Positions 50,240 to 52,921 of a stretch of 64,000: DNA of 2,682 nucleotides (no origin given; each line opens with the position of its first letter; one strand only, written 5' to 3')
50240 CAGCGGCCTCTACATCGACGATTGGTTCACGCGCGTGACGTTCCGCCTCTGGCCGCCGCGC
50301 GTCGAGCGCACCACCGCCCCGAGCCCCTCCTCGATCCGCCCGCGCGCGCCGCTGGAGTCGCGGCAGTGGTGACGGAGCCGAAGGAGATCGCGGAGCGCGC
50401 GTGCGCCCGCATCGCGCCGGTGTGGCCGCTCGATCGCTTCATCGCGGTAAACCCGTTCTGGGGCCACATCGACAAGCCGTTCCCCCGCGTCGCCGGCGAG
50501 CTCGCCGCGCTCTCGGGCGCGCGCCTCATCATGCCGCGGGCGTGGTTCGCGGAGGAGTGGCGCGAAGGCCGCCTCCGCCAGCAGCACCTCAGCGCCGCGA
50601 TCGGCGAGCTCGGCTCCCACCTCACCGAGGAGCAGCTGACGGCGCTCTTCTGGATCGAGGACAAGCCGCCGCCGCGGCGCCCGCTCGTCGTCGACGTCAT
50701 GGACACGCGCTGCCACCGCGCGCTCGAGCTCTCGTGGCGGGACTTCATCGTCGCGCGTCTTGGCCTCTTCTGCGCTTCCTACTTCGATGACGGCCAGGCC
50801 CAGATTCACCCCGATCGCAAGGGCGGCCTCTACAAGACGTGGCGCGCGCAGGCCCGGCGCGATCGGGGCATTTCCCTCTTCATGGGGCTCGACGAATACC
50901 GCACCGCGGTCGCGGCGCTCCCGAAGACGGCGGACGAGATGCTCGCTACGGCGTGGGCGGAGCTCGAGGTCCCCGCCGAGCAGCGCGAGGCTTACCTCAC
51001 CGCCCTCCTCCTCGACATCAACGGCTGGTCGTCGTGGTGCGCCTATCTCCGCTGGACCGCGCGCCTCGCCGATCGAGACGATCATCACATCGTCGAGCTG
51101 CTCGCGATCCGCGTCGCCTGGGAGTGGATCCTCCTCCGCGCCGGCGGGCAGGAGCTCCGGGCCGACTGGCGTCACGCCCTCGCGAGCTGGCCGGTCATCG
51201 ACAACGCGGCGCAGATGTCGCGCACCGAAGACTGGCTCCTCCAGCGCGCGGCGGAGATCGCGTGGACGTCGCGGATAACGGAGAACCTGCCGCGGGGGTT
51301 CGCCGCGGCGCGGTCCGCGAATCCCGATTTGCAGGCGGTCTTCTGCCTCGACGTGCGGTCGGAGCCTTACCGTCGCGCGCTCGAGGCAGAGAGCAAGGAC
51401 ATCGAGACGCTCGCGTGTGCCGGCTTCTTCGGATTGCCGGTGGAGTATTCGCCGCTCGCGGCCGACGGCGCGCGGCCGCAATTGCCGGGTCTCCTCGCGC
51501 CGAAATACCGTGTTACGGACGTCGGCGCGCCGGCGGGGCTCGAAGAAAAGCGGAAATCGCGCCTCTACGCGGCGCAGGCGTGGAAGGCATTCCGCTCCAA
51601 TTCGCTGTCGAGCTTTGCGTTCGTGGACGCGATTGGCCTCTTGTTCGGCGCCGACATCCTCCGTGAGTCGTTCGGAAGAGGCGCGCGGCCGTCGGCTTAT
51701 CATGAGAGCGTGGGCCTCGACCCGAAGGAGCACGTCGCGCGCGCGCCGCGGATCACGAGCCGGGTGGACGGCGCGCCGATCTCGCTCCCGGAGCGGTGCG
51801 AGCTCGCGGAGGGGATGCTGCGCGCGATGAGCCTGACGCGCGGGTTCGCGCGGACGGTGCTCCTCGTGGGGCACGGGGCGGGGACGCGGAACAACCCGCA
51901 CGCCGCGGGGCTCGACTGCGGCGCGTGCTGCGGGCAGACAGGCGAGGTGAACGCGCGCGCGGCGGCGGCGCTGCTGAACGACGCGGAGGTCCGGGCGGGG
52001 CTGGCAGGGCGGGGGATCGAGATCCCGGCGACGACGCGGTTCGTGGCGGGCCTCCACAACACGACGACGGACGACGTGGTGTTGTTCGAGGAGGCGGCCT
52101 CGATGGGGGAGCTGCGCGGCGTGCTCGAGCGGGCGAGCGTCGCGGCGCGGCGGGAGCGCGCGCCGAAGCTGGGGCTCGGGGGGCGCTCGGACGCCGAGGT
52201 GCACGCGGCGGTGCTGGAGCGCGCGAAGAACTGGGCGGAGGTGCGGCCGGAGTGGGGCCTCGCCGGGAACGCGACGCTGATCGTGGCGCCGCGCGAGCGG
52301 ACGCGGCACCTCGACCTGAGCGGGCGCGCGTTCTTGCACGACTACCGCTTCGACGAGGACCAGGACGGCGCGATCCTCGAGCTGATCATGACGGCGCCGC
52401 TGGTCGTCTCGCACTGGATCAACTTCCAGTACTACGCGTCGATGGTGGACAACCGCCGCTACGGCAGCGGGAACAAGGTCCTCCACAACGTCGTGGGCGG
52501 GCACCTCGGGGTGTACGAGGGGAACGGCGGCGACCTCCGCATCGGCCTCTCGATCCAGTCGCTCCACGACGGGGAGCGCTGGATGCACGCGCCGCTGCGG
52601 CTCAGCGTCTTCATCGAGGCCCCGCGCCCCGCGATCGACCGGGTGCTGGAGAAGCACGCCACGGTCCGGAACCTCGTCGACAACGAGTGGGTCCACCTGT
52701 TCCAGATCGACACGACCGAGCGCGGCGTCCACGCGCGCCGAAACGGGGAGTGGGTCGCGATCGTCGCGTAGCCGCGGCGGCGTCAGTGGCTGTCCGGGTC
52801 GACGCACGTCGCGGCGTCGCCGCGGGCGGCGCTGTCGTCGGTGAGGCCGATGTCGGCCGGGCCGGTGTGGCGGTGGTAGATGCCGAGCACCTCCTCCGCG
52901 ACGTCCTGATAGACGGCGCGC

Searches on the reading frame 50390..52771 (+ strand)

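Call 62: search_protein_families(library=pfam, proteins=[window:50390-52771:+], max_evalue=0.001)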
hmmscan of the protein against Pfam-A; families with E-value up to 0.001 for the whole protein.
window:50390-52771:+ (793 aa): 1 family
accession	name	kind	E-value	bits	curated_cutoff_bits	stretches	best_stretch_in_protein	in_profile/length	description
PF10070.14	DabA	-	5.6e-255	848.8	25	1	2-768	2-747/747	Probable inorganic carbon transporter subunit DabA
